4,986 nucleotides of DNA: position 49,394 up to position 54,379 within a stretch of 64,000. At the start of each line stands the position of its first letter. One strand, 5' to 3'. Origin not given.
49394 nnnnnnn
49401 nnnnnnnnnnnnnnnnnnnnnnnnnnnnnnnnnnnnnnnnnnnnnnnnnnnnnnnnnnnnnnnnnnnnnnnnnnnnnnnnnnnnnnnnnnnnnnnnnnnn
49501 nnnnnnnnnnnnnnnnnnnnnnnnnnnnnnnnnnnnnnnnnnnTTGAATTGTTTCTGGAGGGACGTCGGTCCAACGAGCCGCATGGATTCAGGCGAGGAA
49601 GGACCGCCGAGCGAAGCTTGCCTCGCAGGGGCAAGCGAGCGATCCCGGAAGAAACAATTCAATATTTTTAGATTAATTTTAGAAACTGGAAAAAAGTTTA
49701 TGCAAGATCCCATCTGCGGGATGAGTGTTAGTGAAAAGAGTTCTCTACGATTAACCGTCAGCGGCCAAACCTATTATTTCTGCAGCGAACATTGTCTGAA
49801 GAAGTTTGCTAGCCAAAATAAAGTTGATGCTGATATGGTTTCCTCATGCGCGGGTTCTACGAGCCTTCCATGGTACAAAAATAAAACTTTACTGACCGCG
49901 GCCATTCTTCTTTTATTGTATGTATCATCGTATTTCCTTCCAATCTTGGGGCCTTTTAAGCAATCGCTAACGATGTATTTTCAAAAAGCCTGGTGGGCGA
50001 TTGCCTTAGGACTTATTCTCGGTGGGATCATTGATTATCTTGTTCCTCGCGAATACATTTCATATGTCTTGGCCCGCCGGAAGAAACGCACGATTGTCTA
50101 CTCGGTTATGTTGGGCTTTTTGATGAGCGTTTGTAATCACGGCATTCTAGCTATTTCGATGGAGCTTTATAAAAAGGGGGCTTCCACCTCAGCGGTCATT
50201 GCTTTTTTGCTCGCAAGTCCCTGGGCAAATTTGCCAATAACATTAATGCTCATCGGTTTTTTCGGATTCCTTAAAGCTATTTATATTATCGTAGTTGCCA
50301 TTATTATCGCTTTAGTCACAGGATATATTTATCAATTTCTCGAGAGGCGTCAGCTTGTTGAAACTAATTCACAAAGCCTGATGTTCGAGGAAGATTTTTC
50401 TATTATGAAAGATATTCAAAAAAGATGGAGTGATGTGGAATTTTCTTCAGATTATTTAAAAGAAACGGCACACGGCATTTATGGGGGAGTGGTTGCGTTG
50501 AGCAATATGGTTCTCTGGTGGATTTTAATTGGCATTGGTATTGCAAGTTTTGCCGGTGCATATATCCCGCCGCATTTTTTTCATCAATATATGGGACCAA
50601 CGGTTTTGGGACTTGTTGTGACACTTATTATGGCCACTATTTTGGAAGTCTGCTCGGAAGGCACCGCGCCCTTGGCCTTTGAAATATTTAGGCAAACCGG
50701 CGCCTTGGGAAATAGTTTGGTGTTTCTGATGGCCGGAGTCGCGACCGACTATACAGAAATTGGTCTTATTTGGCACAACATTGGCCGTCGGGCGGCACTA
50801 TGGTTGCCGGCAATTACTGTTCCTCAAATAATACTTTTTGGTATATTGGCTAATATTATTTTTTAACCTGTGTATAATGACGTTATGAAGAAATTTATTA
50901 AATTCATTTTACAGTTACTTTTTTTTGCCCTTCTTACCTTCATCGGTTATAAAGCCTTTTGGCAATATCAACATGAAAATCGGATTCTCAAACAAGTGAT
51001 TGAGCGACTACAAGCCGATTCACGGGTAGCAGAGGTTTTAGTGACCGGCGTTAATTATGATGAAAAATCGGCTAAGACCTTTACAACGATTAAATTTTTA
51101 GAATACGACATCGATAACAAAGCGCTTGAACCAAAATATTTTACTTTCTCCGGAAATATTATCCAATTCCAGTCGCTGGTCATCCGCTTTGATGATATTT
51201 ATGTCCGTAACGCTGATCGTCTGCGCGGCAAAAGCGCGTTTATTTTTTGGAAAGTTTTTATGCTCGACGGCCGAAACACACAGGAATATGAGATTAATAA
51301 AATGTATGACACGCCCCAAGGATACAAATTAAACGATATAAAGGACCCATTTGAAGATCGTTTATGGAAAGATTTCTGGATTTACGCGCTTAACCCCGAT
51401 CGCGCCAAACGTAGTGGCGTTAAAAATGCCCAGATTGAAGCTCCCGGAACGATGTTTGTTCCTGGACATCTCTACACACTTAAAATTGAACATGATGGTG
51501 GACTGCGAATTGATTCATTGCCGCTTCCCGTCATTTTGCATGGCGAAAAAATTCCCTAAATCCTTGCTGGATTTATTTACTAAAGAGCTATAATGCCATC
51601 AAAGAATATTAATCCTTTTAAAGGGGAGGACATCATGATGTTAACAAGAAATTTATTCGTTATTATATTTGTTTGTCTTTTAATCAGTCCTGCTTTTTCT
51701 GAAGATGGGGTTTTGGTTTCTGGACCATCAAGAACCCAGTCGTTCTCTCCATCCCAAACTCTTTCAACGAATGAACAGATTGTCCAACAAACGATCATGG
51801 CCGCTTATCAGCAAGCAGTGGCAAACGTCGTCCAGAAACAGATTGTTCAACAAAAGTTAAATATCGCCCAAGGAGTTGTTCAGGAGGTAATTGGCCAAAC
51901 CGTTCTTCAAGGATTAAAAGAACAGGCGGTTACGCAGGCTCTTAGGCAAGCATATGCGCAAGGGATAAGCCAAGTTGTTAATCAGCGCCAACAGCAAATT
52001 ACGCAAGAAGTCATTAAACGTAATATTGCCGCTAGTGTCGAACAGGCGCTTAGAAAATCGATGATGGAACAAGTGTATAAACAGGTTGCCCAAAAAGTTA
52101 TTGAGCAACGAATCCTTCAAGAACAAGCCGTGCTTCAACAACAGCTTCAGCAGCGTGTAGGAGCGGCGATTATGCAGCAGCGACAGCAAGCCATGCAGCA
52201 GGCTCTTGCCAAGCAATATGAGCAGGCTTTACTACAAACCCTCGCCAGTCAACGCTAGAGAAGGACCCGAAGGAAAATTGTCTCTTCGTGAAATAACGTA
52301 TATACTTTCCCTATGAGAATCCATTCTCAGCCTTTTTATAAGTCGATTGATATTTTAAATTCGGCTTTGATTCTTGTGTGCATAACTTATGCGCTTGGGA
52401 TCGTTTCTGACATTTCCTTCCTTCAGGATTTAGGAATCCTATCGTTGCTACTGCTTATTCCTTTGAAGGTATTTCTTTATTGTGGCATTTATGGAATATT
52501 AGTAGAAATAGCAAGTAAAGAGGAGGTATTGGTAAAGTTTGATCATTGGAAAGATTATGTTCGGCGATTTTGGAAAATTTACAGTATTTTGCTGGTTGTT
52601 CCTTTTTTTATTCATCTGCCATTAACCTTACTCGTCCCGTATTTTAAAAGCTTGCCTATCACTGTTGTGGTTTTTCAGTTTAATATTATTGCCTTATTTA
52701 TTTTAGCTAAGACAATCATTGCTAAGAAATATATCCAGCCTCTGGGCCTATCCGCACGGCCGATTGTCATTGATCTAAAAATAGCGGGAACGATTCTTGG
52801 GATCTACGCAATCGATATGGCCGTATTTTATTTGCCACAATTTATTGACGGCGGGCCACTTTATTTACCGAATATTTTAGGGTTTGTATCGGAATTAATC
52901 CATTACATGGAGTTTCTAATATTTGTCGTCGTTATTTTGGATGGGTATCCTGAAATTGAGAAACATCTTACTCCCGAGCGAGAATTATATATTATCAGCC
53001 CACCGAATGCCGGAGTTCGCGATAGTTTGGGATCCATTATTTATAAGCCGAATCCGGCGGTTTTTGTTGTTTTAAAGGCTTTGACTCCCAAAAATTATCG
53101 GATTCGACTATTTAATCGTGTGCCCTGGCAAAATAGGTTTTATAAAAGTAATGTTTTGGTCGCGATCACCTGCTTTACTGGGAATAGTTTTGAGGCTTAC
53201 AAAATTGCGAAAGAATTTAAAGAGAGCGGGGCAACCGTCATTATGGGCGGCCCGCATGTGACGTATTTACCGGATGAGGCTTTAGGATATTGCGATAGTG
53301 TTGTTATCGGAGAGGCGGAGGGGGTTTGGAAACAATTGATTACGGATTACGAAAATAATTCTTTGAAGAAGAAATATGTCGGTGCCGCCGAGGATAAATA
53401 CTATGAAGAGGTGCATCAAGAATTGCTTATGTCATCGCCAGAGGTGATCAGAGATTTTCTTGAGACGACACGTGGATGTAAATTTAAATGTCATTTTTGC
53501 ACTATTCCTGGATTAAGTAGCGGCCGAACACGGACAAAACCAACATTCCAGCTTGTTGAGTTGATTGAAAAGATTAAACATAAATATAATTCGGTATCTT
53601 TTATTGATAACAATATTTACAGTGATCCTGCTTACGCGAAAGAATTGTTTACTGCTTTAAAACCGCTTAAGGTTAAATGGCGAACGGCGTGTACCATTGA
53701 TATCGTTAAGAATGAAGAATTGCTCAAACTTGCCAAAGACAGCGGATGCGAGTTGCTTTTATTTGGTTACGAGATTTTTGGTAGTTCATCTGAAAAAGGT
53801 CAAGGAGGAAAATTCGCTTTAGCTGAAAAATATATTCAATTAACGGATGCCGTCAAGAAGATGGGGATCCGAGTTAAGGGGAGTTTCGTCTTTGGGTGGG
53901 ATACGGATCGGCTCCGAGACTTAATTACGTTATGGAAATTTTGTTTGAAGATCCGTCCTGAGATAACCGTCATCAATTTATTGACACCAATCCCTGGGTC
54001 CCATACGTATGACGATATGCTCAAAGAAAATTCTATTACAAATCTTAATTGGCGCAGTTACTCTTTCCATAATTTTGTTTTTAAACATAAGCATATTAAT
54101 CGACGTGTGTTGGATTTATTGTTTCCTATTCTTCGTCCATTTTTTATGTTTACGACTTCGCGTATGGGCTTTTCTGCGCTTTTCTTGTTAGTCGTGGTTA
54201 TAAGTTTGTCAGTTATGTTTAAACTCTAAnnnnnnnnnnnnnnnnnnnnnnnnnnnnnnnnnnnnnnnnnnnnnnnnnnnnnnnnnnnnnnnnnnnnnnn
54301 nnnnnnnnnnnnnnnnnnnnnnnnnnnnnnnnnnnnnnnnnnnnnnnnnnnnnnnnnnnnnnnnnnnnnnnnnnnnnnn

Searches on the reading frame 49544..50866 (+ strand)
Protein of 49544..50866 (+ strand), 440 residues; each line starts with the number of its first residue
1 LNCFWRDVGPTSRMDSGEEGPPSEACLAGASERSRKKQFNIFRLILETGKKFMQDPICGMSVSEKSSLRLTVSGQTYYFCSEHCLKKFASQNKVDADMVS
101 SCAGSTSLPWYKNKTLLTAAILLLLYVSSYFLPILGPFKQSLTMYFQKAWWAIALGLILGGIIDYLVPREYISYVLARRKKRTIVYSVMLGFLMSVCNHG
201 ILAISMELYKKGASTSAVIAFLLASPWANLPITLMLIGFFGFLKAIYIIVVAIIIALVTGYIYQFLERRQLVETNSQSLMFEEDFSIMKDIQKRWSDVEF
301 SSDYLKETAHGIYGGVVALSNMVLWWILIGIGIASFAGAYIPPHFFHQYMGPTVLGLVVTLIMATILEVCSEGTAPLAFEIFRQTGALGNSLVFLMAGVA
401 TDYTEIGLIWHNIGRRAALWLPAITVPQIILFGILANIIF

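Call 43: search_protein_families(library=pfam, proteins=[window:49544-50866:+], max_evalue=0.00001)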
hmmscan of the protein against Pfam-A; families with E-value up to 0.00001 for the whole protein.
window:49544-50866:+ (440 aa): 2 families
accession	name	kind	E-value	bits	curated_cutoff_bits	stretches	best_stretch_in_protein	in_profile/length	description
PF03773.19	ArsP_1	-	8.8e-35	120.7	32.3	1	147-437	14-293/294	Predicted permease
PF04945.19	YHS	-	9e-11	42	30.3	1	53-89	1-37/47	YHS domain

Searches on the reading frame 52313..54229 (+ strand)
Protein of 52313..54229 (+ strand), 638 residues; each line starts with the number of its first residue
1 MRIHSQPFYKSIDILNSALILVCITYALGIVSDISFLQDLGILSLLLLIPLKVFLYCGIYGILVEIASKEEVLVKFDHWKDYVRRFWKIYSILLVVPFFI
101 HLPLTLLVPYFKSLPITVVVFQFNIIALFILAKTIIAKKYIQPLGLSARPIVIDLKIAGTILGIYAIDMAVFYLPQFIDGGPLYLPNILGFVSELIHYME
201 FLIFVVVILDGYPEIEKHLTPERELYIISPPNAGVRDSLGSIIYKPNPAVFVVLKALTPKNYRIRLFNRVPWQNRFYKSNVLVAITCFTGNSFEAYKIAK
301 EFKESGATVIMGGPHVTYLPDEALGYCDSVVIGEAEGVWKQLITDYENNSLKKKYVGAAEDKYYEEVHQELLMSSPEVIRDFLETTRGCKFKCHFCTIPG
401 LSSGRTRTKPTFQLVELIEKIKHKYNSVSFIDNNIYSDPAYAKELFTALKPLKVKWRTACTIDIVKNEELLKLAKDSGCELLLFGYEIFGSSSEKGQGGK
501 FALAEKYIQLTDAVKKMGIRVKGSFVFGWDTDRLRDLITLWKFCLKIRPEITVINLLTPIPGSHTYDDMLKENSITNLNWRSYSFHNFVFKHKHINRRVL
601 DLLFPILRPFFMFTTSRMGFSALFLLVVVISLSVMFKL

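Call 43: search_protein_families(library=pfam, proteins=[window:52313-54229:+], max_evalue=0.00001)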
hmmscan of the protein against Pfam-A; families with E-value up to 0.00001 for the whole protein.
window:52313-54229:+ (638 aa): 2 families
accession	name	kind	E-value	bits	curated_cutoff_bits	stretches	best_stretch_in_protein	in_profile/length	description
PF04055.27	Radical_SAM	-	5.8e-11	43.3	29.5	1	384-528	2-150/166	Radical SAM superfamily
PF02310.24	B12-binding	-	3.4e-08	33.8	32.1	1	282-339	54-117/121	B12 binding domain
